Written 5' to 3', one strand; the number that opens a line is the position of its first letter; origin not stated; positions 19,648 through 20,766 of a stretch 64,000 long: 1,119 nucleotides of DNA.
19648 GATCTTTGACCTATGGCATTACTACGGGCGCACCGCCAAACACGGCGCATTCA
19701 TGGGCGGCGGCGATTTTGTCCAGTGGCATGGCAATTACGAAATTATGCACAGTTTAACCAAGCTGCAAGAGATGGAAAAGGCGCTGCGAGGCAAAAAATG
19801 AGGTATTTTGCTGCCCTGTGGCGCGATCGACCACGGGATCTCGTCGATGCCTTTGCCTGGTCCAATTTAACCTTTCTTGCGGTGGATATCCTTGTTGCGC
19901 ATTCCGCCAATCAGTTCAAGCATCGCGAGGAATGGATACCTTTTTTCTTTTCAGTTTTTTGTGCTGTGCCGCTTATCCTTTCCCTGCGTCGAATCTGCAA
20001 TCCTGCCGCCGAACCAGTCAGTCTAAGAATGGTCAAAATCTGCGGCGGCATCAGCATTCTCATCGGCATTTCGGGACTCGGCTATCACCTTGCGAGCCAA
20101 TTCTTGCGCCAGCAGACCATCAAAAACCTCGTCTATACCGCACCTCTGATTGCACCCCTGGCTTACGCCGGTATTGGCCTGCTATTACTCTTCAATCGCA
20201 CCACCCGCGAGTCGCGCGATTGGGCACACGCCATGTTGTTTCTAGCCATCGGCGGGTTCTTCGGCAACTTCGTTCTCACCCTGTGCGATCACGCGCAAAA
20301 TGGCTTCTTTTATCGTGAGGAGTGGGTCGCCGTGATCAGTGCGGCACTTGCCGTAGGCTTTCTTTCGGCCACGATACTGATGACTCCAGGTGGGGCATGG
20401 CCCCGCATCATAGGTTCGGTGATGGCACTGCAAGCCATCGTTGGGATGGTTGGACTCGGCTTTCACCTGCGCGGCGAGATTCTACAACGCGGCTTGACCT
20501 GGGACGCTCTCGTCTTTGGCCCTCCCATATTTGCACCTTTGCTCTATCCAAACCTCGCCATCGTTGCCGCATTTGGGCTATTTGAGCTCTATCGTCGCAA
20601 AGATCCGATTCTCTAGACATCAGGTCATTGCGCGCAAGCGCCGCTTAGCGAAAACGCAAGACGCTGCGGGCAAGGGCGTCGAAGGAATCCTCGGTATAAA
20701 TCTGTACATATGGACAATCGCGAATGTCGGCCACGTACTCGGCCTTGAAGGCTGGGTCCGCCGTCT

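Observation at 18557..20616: Octahaem c-type cytochrome translationally coupled to an internally duplicated 8-TM, four-histidine membrane protein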

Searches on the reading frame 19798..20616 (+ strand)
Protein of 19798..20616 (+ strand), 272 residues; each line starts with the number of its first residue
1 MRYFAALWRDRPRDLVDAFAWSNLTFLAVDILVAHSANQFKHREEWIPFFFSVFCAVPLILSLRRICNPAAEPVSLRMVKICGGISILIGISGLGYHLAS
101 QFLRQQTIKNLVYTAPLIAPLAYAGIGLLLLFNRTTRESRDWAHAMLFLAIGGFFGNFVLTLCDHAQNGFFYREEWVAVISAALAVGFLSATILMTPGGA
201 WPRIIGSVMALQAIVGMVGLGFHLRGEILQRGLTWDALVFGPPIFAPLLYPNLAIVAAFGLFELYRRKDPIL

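Call 3: search_protein_families(library=pfam, proteins=[window:19798-20616:+], max_evalue=1)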
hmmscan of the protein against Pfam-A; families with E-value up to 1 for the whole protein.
window:19798-20616:+ (272 aa): 1 family
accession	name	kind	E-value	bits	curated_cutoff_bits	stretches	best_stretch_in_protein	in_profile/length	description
PF22285.2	DUF6962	-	0.036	14.5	27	1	128-219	16-108/198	Family of unknown function (DUF6962)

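Call 4: search_protein_families(library=ncbifam, proteins=[window:19798-20616:+], max_evalue=1)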
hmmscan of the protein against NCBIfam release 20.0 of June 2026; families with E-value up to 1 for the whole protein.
window:19798-20616:+ (272 aa): 0 families

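Call 7: find_homologous_proteins(query=window:19798-20613:+, max_evalue=0.001)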
Query window:19798-20613:+ (272 aa): 1231 proteins with E <= 0.001 among 4571 candidates; the best 120 are listed.
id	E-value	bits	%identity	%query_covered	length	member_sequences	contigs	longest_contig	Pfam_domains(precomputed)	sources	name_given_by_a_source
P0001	2.7e-178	609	100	100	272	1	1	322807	-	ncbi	-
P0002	2.4e-156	537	86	100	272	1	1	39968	-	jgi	jgi:hypothetical protein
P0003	2.7e-68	248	49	95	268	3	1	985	-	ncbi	-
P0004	3.9e-68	248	48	97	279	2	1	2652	-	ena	-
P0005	5.9e-67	244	46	96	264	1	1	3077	-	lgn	-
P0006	8.1e-67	244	47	97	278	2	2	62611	-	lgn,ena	-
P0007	1.2e-66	243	46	96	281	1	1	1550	-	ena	-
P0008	2.0e-66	242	47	95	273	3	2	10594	-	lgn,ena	-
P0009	2.2e-66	242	47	97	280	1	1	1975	-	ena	-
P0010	4.3e-66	241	48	88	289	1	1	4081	-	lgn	-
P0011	1.1e-65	240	47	96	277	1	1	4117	-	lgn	-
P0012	1.4e-65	240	48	96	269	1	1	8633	-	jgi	-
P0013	1.6e-65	239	46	96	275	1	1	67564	-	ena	-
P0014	1.8e-65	239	48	95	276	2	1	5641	-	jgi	-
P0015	2.5e-65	239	48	94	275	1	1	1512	-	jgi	-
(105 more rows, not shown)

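Call 9: find_related_loci(query=A1, collection=genome_contigs, flank=8000)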
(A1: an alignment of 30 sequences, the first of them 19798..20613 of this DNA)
Query A1 (272 aa) in genome_contigs; peptide patterns used: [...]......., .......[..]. (x = any residue, [..] = any of these).
342 stretches matched a pattern; 299 encode a relative of the query (tblastn E <= 1e-3); the best 80 are kept; 80 distinct loci.
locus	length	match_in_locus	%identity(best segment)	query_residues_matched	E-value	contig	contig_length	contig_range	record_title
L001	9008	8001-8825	47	5-271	3e-68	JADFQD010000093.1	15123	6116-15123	MAG: Acidobacteria bacterium isolate B78T1B8 B78T1B8_NODE7105, whole genome shotgun sequence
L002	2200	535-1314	44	8-266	2e-66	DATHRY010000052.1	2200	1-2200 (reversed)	MAG TPA_asm: Longimicrobiales bacterium isolate SMAG_U16037 k141_522430, whole genome shotgun sequence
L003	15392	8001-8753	46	12-263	3e-64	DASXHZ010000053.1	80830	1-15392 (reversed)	MAG TPA_asm: Thermoanaerobaculia bacterium isolate SMAG_U5208 k141_1395053, whole genome shotgun sequence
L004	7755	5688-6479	46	10-271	3e-64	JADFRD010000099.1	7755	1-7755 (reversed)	MAG: Candidatus Neomarinimicrobiota bacterium isolate B83T3L11 B83T3L11_NODE11857, whole genome shotgun sequence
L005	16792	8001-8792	45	8-270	5e-64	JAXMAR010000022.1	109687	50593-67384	MAG: Gemmataceae bacterium isolate STL-PLA15 C1.191.fa-22, whole genome shotgun sequence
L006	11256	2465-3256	45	8-269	5e-64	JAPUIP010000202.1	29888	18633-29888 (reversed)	MAG: Candidatus Poribacteria bacterium isolate KW1-S08_28 KW1-S08_28_cg202, whole genome shotgun sequence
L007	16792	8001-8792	45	2-264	6e-64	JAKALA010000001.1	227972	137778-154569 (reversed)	MAG: bacterium isolate WY5.bin105 NODE_63_length_227972_cov_2.099181, whole genome shotgun sequence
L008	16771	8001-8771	47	12-267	2e-63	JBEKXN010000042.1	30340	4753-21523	MAG: Verrucomicrobiota bacterium isolate SPRUCE 652 SPRUCE_652_42, whole genome shotgun sequence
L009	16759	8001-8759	46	16-267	1e-63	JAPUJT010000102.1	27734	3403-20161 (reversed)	MAG: Planctomycetota bacterium isolate KW1-S15_114 KW1-S15_114_cg102, whole genome shotgun sequence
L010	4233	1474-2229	45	11-261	3e-63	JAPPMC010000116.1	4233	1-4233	MAG: Bryobacterales bacterium isolate RHO3_bin_37 NODE_18612_length_4233_cov_30.113451, whole genome shotgun sequence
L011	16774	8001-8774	48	11-264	8e-63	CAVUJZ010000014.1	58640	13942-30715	MAG: uncultured Acidobacteriota bacterium isolate MFD01721.bin.2.2 genome assembly, contig: contig_33445, whole genome s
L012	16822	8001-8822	44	8-266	1e-62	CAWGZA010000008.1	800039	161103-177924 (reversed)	MAG: uncultured Planctomycetaceae bacterium isolate MFD02248.bin.2.87 genome assembly, contig: contig_50868, whole genom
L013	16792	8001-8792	45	8-270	6e-63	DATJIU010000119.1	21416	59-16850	MAG TPA_asm: Dongiaceae bacterium isolate SMAG_U15546 k141_12286750, whole genome shotgun sequence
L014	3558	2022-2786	44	8-261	7e-63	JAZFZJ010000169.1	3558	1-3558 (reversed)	MAG: Nitrospirales bacterium isolate MT6bin.22 MT6bin.22_169, whole genome shotgun sequence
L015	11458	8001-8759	47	11-266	1e-62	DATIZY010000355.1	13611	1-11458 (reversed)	MAG TPA_asm: Thermoanaerobaculia bacterium isolate SMAG_U15313 k141_776891, whole genome shotgun sequence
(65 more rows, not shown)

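Call 24: predict_structure(alignment_id=A2)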
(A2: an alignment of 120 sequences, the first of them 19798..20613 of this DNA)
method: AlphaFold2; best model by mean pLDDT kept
length: 272 residues; sequences in the alignment: 120
mean_pLDDT: 93.2   pTM: 0.90
mean pLDDT of the five models: 93.2, 92.3, 92.2, 91.8, 91.6
residues with pLDDT >= 90: 233; 70-90: 33; 50-70: 4; < 50: 2
segments of 3 or more residues with pLDDT < 50: none
pLDDT, mean of each block of 10 residues (from residue 1): 93 96 96 92 96 95 91 95 98 93 78 83 98 97 98 97 93 97 98 91 97 98 93 91 93 98 84 43
secondary structure, 60 per line:
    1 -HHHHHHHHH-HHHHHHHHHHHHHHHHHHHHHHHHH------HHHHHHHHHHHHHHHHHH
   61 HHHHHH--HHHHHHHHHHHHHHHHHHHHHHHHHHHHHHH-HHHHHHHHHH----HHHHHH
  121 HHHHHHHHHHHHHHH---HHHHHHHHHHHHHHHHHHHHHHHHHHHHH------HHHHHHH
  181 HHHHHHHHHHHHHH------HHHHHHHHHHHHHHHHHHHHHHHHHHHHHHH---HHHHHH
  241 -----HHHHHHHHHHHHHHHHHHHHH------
elements in order: H2-10 H12-36 H43-66 H69-99 H101-110 H115-135 H139-167 H174-194 H201-231 H235-240 H246-266

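Call 27: find_encoding_contigs(protein=P0001, flank=3000, max_places=3)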
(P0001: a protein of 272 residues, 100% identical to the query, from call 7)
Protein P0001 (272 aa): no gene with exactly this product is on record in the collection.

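Call 37: search_protein_representatives(alignment_id=A2)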
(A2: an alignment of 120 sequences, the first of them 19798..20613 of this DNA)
Query: 120 sequences, 276 profile positions. Proteins with E-value up to 0.001 (for the whole library): 993; up to 1e-10: 577; up to 1e-30: 179. The best 150 are listed.
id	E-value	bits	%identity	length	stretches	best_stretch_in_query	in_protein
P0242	2.1e-113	394.5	-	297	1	10-272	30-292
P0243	1.1e-105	369.2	-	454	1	11-270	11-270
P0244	4.5e-105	367.2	-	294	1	5-268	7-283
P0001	3.1e-103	361.2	-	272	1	5-269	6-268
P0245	2.4e-100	351.7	-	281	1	10-271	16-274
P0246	1.0e-98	346.4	-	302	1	3-234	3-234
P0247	4.0e-97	341.1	-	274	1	6-267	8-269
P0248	1.2e-95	336.3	-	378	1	10-262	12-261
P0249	4.7e-95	334.4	-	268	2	5-169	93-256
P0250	2.5e-94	332.0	-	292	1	10-270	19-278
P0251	3.8e-94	331.4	-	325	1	9-269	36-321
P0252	1.6e-93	329.4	-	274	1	11-267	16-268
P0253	2.8e-93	328.5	-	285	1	11-272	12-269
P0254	5.1e-92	324.4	-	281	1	7-265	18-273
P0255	6.7e-92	324.0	-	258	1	9-268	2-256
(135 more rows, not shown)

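Call 53: find_encoding_contigs(protein=P0002, flank=8000, max_places=2)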
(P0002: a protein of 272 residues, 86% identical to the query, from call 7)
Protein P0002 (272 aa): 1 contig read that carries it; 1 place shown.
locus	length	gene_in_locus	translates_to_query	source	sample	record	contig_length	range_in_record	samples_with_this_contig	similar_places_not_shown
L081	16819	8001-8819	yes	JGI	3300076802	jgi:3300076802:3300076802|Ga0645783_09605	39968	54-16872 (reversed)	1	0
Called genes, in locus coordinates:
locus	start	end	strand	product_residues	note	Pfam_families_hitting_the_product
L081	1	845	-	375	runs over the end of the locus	PF00266:Aminotran_5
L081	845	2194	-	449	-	PF22484:DUF6986, PF01274:MS_TIM-barrel (faint)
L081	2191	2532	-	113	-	PF00576:Transthyretin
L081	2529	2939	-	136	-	PF09349:OHCU_decarbox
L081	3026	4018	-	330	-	PF03561:Allantoicase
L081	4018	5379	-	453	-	PF01979:Amidohydro_1, PF07969:Amidohydro_3 (faint), PF12890:DHOase (weak)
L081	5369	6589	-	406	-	PF06181:Urate_ox_N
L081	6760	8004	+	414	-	PF13435:Cytochrome_C554 (faint), PF14522:Cytochrome_C7 (faint), PF09699:Paired_CXXCH_1 (faint), PF13447:Multi-haem_cyto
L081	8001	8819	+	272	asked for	-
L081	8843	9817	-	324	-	-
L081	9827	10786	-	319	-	-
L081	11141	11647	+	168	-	-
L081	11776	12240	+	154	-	-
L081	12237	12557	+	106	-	PF01985:CRS1_YhbY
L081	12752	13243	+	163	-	-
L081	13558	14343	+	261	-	-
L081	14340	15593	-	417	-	PF01170:UPF0020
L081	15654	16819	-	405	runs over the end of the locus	?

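Call 57: fold_search(model_id=the predicted structure, library=pdb)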
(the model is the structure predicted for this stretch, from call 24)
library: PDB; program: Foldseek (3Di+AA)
matches with E <= 10: 214; with E <= 0.001: 0
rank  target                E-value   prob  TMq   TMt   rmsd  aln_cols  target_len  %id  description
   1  9g2k_A                2.2e-01  0.28  0.21  0.13  22.2       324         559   15  Cryo-EM structure of IrtAB in outward-occluded state in nanodisc in complex with ADP-vanadate (released 2024-12-18)
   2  8qkd                  2.6e-01  0.75  0.33  0.33  15.3       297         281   11  X-ray crystal structure of a de novo designed single-chain parallel coiled-coil alpha-helical barrel with 5 inner helice (released 2024-07-03)
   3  6raf_B                2.7e-01  0.21  0.19  0.11  25.0       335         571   14  Heterodimeric ABC exporter TmrAB in inward-facing narrow conformation under turnover conditions (released 2019-07-31)
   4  8zr5_C                4.2e-01  0.38  0.27  0.26  17.9       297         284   15  Cryo-EM Structure of GPR119-Gs-Firuglipel complex (released 2024-06-19)
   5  8x2k_A                4.5e-01  0.44  0.28  0.28  15.7       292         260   12  OEA bound GPR3-Gs complex structure (released 2024-04-03)
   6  8dl6_A                5.6e-01  0.18  0.20  0.14  15.7       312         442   13  Cryo-EM structure of human ferroportin/slc40 bound to Ca2+ in nanodisc (released 2023-01-25)
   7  8u8f_R                6.1e-01  0.41  0.29  0.29  18.9       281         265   12  GPR3 Orphan G-coupled Protein Receptor in complex with Dominant Negative Gs. (released 2024-03-06)
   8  5azs_B                7.8e-01  0.15  0.22  0.15  27.4       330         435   11  Crystal structure of a membrane protein from Pseudomonas aeruginosa (released 2016-06-08)
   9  7zds_D                8.2e-01  0.16  0.20  0.13  24.9       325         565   11  IF(apo/as isolated) conformation of CydDC mutant (E500Q.C) (Dataset-18) (released 2023-04-19)
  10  9iqg_A                8.5e-01  0.18  0.21  0.12  23.9       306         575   14  Cryo-EM structure of MsRv1273c/72c from Mycobacterium smegmatis in the ATP|ADP+Vi-bound Occ (Vi) state (released 2025-05-14)
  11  7zdc_D                9.7e-01  0.14  0.20  0.10  24.6       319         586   14  IF(heme/confined) conformation of CydDC in ADP(CydD) bound state (Dataset-3) (released 2023-04-19)
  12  8ia2_A                1.2e+00  0.20  0.26  0.25  15.2       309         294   13  Structure of C5a bound human C5aR1 in complex with Go (Composite map) (released 2023-10-18)
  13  6r72_D                1.2e+00  0.13  0.21  0.12  21.5       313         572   11  Crystal structure of BmrA-E504A in an outward-facing conformation (released 2020-05-06)
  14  9opy_A                1.4e+00  0.16  0.23  0.13  12.8       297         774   13  Structure of the sweet receptor in the apo state (released 2025-09-03)
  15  5cwi                  1.4e+00  0.30  0.25  0.28  11.7       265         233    9  Crystal structure of de novo designed helical repeat protein DHR18 (released 2015-12-16)
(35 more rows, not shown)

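Call 62: find_related_loci(query=A5, collection=metagenome_contigs, flank=5000)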
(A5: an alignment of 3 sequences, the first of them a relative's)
Query A5 (290 aa) in metagenome_contigs; peptide patterns used: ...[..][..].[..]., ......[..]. (x = any residue, [..] = any of these).
262 stretches matched a pattern; 6 encode a relative of the query (tblastn E <= 1e-3); 6 distinct loci.
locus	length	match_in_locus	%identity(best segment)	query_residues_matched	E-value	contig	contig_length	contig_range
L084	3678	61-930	95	1-290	0e+0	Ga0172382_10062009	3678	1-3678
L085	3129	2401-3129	94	1-243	3e-158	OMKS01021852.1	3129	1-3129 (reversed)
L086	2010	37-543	44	114-282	1e-46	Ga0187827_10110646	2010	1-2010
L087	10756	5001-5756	35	22-273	1e-39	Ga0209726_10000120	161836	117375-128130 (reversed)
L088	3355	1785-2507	38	32-274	1e-37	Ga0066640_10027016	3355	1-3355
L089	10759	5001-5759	38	20-273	5e-35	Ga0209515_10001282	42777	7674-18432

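Call 82: search_protein_families(library=pfam, alignment_id=A1, max_evalue=5)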
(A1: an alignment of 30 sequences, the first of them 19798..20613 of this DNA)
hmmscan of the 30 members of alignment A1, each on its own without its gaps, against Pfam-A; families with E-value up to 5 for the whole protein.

A. member 1, window:19798-20613:+ (272 aa): 1 family
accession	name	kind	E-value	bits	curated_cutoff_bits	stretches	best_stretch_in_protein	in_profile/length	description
PF22285.2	DUF6962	-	0.036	14.5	27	1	128-219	16-108/198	Family of unknown function (DUF6962)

B. families by the number of members that match (of 30 scanned): 34 families (the first 25 are shown)
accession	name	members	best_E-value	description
PF01252.23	Peptidase_A8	4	0.13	Signal peptidase (SPase) II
PF10101.14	DUF2339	3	0.00036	Predicted membrane protein (DUF2339)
PF02535.28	Zip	3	0.013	ZIP Zinc transporter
PF19545.4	DUF6069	2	0.0037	Family of unknown function (DUF6069)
PF10688.14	Imp-YgjV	2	0.042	Bacterial inner membrane protein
PF20064.4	DUF6463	1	0.007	Family of unknown function (DUF6463)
PF17434.7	DUF5413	1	0.0082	Family of unknown function (DUF5413)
PF11177.13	DUF2964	1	0.0091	Protein of unknown function (DUF2964)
PF03419.18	Peptidase_U4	1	0.014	Sporulation factor SpoIIGA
PF02203.21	TarH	1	0.019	Tar ligand binding domain homologue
PF22285.2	DUF6962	1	0.036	Family of unknown function (DUF6962)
PF08507.15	COPI_assoc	1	0.057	COPI associated protein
PF07670.19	Gate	1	0.059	Nucleoside recognition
PF08999.15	SP_C-Propep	1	0.061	Surfactant protein C, N terminal propeptide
PF13321.11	DUF4084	1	0.077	Domain of unknown function (DUF4084)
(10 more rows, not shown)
